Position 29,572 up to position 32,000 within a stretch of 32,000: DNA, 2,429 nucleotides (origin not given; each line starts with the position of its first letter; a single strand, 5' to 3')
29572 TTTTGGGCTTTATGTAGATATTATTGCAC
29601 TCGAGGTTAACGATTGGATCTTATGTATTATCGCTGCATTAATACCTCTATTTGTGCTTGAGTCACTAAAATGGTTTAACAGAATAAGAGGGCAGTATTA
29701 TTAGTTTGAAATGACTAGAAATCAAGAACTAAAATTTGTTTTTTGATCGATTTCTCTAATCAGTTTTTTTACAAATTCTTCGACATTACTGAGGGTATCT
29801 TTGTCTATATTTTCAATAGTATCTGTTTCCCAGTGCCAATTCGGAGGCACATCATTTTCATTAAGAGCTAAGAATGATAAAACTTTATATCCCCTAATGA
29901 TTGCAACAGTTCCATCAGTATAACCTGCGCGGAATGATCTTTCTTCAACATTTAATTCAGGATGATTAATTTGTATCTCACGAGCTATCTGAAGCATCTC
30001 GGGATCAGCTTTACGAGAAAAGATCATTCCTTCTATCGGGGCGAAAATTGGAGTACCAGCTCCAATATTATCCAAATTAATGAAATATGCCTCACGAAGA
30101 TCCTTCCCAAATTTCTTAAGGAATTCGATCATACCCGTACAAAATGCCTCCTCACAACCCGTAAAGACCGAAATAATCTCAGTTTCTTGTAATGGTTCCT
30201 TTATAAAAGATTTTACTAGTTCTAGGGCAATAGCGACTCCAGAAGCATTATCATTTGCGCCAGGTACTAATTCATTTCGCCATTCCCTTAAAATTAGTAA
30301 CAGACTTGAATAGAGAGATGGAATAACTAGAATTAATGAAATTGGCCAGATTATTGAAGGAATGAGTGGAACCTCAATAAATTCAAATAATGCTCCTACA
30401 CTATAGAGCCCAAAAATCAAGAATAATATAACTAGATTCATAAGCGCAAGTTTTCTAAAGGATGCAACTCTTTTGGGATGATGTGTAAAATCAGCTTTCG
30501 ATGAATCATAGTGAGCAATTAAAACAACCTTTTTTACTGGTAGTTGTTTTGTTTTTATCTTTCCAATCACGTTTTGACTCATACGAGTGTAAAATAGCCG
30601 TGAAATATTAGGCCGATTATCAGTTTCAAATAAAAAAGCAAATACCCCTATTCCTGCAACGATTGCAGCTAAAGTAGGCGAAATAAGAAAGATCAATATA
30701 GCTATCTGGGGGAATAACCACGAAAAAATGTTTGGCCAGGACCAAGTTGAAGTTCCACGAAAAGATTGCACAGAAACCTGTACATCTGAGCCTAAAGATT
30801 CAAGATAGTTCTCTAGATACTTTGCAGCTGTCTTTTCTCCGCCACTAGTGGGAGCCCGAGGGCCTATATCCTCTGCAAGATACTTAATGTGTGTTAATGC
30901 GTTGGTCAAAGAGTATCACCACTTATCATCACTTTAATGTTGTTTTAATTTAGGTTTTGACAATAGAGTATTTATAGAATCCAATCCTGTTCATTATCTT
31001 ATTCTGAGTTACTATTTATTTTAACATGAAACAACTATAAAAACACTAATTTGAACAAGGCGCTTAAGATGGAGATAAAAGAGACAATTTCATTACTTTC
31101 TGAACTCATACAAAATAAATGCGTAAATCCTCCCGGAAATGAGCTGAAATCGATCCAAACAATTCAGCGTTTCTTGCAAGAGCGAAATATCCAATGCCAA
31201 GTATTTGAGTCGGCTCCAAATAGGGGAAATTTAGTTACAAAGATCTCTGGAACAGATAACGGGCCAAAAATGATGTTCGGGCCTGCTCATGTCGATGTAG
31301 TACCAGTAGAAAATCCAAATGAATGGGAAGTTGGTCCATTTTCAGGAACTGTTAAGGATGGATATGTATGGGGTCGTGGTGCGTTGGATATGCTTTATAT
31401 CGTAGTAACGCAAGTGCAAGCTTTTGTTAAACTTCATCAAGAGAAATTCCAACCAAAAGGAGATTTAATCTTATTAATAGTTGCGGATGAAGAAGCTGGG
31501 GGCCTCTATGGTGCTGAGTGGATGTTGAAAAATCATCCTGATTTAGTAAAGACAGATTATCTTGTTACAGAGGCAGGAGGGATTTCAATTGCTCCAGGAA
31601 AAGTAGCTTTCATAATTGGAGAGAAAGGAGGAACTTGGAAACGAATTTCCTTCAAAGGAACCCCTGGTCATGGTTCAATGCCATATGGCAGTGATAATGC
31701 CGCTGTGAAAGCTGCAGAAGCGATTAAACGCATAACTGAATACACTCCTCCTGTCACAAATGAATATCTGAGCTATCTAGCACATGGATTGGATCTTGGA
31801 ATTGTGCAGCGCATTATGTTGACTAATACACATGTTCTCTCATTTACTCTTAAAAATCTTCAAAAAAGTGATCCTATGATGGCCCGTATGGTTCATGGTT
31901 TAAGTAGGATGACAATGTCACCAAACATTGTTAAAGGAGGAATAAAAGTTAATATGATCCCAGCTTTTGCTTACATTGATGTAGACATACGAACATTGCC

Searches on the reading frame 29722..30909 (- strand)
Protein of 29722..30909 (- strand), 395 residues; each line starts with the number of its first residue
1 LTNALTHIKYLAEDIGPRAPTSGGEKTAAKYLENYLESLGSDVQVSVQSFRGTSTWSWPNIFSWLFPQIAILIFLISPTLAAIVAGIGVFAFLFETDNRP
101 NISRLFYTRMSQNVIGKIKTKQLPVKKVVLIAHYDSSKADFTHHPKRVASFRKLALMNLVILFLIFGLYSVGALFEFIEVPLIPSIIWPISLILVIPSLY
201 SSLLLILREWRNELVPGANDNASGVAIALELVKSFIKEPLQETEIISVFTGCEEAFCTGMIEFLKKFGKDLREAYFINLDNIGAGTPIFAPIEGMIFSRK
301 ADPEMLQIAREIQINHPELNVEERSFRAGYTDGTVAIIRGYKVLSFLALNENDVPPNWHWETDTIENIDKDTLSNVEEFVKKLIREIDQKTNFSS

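Call 35: search_protein_families(library=pfam, proteins=[window:29722-30909:-], max_evalue=0.001)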
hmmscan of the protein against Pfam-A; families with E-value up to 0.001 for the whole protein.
window:29722-30909:- (395 aa): 1 family
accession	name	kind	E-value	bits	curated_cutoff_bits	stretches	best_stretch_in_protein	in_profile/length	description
PF04389.22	Peptidase_M28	-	5.7e-24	85.3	21.3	1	216-382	28-191/193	Peptidase family M28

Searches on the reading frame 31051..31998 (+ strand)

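Call 35: search_protein_families(library=pfam, proteins=[window:31051-31998:+], max_evalue=0.001)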
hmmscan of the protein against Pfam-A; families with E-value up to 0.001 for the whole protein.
window:31051-31998:+ (316 aa): 3 families
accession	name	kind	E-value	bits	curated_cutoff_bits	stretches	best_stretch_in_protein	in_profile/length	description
PF01546.33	Peptidase_M20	-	1.3e-22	81.2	24.6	1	79-230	4-145/206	Peptidase family M20/M25/M40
PF07687.19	M20_dimer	-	4.6e-12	46.3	21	1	189-315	1-82/107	Peptidase dimerisation domain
PF04389.22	Peptidase_M28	-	1.4e-06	28.6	21.3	1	60-172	1-90/193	Peptidase family M28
